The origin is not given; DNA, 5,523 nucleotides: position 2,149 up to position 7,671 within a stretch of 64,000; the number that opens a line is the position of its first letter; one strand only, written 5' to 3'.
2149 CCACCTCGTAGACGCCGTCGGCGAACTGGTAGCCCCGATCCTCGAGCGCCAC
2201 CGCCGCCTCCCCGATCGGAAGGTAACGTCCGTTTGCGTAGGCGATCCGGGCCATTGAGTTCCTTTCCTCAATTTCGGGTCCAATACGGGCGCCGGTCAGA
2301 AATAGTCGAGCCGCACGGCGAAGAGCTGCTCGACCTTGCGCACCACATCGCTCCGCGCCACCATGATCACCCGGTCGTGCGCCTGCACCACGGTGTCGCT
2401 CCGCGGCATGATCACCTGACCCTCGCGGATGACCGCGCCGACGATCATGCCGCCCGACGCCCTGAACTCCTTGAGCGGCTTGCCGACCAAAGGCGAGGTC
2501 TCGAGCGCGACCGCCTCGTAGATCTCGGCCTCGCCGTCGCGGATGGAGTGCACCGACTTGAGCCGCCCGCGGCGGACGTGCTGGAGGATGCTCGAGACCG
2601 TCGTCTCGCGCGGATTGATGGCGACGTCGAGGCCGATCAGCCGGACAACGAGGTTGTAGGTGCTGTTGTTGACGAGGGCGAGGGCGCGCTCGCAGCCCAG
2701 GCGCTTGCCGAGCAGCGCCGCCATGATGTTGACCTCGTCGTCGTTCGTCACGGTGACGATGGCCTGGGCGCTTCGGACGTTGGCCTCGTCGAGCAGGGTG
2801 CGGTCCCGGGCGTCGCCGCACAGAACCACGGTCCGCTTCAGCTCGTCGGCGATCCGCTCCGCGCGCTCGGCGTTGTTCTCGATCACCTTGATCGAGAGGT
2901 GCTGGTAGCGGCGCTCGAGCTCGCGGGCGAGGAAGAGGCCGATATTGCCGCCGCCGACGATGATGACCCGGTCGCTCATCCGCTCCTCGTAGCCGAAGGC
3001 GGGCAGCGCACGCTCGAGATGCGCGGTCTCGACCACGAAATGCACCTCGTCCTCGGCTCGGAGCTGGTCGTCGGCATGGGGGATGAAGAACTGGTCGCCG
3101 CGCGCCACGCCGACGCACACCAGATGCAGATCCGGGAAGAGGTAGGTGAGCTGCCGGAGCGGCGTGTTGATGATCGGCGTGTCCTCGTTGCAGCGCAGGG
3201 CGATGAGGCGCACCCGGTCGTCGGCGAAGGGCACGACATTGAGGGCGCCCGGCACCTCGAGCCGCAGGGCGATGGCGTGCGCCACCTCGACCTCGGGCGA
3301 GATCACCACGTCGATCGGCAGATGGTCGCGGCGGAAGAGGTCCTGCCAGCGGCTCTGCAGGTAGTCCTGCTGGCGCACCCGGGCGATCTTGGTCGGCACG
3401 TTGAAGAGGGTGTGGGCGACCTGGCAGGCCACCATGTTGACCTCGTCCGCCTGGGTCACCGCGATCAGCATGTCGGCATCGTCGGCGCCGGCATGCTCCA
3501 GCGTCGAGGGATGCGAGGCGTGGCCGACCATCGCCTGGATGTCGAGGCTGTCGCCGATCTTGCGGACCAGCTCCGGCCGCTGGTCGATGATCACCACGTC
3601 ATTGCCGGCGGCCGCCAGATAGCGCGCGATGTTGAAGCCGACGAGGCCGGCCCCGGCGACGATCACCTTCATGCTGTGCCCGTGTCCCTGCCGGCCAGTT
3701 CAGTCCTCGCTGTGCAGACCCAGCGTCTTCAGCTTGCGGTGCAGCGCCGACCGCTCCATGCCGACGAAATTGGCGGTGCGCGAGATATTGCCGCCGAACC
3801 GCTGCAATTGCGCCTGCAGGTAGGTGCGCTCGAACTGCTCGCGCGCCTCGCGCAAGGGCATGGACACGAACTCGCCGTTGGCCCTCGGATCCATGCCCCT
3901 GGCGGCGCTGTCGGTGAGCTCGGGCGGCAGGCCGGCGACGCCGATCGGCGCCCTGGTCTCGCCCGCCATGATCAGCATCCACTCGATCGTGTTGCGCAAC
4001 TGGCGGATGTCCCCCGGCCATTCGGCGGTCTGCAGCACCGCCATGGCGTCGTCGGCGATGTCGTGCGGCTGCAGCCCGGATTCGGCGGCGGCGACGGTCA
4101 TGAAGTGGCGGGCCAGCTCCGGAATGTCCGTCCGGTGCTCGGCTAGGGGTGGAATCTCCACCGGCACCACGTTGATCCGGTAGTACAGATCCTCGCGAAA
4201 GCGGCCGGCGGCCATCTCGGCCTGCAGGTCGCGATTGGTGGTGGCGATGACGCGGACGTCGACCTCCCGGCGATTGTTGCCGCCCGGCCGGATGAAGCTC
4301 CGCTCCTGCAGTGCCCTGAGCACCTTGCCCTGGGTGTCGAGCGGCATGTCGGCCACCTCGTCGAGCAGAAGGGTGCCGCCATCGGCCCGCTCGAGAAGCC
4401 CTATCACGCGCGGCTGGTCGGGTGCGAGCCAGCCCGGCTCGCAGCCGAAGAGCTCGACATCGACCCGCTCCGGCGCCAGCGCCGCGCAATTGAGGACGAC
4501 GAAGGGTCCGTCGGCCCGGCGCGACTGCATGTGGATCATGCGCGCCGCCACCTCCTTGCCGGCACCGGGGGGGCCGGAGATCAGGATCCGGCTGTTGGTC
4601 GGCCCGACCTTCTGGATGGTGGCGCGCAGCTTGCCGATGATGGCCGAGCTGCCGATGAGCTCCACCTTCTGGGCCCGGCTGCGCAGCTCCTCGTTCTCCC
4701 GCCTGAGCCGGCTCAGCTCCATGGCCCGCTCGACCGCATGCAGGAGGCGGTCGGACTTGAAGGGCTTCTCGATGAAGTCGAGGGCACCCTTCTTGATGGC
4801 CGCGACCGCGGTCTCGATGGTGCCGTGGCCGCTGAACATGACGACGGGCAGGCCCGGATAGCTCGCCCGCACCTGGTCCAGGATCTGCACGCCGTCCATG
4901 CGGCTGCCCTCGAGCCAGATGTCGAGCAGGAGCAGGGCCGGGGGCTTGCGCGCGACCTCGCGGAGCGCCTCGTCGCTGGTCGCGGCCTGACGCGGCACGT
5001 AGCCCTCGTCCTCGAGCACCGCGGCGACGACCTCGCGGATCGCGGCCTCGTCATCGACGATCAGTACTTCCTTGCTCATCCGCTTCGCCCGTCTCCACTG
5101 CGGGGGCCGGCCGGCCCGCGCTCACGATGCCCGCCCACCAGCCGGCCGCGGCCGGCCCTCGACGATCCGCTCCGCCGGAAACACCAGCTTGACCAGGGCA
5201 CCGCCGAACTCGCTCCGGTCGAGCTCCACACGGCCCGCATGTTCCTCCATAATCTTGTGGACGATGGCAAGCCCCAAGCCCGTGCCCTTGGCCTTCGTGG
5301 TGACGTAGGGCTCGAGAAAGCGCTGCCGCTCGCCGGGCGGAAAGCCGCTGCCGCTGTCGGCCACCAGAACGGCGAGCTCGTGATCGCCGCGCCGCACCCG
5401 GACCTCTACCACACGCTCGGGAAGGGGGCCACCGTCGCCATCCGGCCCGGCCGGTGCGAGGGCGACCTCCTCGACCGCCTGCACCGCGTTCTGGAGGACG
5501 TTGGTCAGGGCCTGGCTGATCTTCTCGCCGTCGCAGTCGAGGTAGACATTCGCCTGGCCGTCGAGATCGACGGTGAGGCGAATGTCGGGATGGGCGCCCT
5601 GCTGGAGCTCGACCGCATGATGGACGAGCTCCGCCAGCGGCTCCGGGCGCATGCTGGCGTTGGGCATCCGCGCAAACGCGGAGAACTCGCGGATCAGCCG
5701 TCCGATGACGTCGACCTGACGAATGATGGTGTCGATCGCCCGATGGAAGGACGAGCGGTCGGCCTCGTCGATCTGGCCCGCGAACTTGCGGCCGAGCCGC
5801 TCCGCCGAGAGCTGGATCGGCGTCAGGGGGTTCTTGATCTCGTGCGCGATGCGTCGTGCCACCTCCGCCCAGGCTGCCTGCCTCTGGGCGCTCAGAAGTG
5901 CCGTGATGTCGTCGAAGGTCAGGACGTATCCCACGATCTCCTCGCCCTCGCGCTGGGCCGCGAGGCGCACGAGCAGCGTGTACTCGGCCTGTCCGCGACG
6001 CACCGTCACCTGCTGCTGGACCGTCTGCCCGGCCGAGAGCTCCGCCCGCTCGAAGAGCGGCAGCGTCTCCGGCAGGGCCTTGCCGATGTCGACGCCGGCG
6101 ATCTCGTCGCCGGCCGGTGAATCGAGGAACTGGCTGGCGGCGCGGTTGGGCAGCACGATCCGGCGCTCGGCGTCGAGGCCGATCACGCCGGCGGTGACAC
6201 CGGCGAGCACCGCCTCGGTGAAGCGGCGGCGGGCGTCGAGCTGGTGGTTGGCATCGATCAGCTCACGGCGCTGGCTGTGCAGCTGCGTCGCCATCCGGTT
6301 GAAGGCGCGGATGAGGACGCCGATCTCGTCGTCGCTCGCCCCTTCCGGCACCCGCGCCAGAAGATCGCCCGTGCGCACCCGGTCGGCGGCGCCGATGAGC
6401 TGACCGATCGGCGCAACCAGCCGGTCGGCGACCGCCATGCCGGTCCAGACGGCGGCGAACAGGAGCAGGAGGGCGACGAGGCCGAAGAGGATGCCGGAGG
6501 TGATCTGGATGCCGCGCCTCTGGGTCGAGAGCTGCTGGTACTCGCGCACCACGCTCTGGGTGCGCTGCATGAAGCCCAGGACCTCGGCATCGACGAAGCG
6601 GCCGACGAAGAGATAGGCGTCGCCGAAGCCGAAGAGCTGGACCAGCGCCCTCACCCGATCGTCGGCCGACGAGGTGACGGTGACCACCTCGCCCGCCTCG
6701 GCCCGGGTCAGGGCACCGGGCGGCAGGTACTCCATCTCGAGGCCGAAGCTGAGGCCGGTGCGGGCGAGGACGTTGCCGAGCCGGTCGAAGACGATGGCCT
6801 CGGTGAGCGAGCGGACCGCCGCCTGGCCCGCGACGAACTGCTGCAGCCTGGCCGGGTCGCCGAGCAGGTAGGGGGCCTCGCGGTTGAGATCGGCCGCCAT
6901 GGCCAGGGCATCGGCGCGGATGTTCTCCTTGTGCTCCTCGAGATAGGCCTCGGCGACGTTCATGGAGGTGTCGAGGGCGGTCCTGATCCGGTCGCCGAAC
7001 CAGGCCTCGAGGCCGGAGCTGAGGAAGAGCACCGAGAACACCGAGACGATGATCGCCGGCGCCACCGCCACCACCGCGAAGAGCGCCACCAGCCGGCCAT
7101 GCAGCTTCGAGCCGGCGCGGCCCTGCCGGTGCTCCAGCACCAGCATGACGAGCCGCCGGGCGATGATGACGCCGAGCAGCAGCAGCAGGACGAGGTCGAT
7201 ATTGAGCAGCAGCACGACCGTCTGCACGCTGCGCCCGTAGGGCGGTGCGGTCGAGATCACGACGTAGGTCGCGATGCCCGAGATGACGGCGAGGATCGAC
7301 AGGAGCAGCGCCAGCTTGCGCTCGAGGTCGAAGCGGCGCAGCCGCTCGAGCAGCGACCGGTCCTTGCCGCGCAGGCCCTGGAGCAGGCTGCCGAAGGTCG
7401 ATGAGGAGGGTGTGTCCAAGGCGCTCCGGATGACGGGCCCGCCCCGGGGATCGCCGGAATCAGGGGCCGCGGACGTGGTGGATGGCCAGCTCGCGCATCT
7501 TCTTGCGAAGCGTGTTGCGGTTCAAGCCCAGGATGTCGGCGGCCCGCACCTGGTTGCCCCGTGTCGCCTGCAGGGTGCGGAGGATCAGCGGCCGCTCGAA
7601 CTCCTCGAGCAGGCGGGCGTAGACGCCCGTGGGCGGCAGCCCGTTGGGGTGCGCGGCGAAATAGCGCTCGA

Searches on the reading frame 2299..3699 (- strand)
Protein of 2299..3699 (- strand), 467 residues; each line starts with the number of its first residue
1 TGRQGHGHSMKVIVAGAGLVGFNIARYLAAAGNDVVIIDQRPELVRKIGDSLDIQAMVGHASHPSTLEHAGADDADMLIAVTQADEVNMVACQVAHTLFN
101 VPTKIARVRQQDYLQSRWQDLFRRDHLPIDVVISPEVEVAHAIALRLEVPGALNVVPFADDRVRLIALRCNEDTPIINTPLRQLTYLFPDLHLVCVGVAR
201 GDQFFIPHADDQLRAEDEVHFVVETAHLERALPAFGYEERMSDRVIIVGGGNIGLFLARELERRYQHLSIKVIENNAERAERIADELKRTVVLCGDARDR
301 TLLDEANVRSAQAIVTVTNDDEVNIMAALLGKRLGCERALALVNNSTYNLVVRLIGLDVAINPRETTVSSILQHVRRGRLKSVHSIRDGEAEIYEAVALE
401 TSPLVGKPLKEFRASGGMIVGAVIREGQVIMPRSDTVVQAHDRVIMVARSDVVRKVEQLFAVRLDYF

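Call 87: search_protein_families(library=pfam, proteins=[window:2299-3699:-], max_evalue=0.00001)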
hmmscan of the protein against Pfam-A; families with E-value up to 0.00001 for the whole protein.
window:2299-3699:- (467 aa): 17 families
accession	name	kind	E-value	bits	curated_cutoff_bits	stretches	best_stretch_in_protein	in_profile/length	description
PF02254.24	TrkA_N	-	5e-52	175.6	23.8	2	12-135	1-116/116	TrkA-N domain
PF02080.26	TrkA_C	-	1.5e-23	82.9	27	2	394-460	2-70/71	TrkA-C domain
PF01266.30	DAO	-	3.1e-11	43.8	27.9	0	11-44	1-34/353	FAD dependent oxidoreductase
PF07992.20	Pyr_redox_2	-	4.3e-09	36.6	26.1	0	11-52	144-185/291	Pyridine nucleotide-disulphide oxidoreductase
PF00070.33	Pyr_redox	-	4.1e-08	34.1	22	0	11-49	1-39/82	Pyridine nucleotide-disulphide oxidoreductase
PF13450.12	NAD_binding_8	-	4.9e-08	33.6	21.9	0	14-44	1-31/68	NAD(P)-binding Rossmann-like domain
PF13241.12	NAD_binding_7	-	5e-08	33.9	22.1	0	10-101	8-91/104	Putative NAD(P)-binding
PF03435.24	Sacchrp_dh_NADP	-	1e-07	32.8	25.1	0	245-322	1-60/129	Saccharopine dehydrogenase NADP binding domain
PF01494.25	FAD_binding_3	-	1.8e-07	31.2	22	0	10-74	2-60/349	FAD binding domain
PF03807.23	F420_oxidored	-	3.5e-07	31.2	21.6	0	13-59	3-51/94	NADP oxidoreductase coenzyme F420-dependent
PF02558.23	ApbA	-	1.3e-06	28.6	22.2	0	12-82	1-74/150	Ketopantoate reductase PanE/ApbA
PF01488.26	Shikimate_DH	-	2.7e-06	28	24.3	0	242-290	12-59/138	Shikimate / quinate 5-dehydrogenase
PF01946.23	Thi4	-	3e-06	27.1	26.2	0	242-336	17-110/235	Thi4 family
PF02737.24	3HCDH_N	-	3.6e-06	27.4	22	0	11-54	1-44/180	3-hydroxyacyl-CoA dehydrogenase, NAD binding domain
PF01262.27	AlaDh_PNT_C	-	5e-06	26.5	23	0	10-80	29-98/214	Alanine dehydrogenase/PNT, C-terminal domain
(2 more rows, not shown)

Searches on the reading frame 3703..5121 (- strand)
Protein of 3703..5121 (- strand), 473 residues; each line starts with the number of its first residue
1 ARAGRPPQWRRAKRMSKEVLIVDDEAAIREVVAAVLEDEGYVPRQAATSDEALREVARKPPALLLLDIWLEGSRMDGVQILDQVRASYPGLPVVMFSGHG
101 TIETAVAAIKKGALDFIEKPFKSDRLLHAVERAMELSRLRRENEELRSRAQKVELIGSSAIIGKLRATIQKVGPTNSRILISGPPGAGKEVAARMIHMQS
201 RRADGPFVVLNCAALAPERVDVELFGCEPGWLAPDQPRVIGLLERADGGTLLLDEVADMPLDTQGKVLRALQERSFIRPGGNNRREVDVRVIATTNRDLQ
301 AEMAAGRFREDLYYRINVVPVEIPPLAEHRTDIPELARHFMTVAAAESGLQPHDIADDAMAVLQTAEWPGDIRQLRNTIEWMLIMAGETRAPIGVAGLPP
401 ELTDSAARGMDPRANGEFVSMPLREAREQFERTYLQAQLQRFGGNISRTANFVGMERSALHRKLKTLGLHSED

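Call 87: search_protein_families(library=pfam, proteins=[window:3703-5121:-], max_evalue=0.00001)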
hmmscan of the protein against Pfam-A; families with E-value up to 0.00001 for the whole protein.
window:3703-5121:- (473 aa): 5 families
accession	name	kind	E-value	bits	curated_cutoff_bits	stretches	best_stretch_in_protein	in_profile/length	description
PF00158.32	Sigma54_activat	-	9.1e-53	178.8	20.2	1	155-321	1-167/168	Sigma-54 interaction domain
PF00072.30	Response_reg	-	1.8e-27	96.1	30.2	1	19-131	1-111/111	Response regulator receiver domain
PF14532.12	Sigma54_activ_2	-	1.1e-21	78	25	1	156-326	1-138/138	Sigma-54 interaction domain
PF25601.1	AAA_lid_14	-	5.2e-20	71.5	27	1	328-409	2-81/87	AAA+ ATPase lid domain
PF02954.25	HTH_8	-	3.1e-12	46.5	22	1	427-465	2-40/42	Bacterial regulatory protein, Fis family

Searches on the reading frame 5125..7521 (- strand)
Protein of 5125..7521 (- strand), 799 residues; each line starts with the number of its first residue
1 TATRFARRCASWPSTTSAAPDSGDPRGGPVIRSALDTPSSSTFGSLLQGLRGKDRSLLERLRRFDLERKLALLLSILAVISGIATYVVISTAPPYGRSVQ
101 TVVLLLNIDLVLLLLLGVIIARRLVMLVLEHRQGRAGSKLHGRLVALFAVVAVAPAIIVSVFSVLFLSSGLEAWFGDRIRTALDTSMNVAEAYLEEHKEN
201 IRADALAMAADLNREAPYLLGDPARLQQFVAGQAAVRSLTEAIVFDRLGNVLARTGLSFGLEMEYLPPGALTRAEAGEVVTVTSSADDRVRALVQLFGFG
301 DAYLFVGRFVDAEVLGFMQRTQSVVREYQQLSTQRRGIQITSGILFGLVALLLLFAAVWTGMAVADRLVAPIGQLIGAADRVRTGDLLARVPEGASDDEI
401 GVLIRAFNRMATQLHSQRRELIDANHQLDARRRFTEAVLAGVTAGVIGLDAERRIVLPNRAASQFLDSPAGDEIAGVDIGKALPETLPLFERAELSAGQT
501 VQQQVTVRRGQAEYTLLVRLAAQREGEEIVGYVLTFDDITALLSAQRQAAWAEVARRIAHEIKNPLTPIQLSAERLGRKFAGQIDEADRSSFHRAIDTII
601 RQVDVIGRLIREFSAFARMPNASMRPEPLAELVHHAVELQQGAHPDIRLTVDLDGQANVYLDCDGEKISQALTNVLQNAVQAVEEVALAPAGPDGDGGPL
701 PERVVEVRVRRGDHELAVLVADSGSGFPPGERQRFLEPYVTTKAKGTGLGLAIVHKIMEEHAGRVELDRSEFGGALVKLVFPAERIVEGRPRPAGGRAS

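Call 87: search_protein_families(library=pfam, proteins=[window:5125-7521:-], max_evalue=0.00001)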
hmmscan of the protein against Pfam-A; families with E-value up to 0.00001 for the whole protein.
window:5125-7521:- (799 aa): 6 families
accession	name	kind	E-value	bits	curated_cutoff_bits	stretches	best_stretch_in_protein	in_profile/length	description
PF19312.4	NtrY_N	-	1.2e-41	143.4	23.2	1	72-344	6-283/291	NtrY N-terminal region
PF02518.31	HATPase_c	-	4.9e-18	66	26.4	1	664-784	2-110/111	Histidine kinase-, DNA gyrase B-, and HSP90-like ATPase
PF00672.30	HAMP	-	9.1e-15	55.2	25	1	364-415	2-52/53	HAMP domain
PF00512.31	HisKA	-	9.1e-11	42.1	26.9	1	552-619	3-63/66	His Kinase A (phospho-acceptor) domain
PF13581.12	HATPase_c_2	-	2.7e-07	31.1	27.4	1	701-761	52-112/127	Histidine kinase-like ATPase domain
PF00989.32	PAS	-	2e-06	28.2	22.6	0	435-539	3-113/113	PAS fold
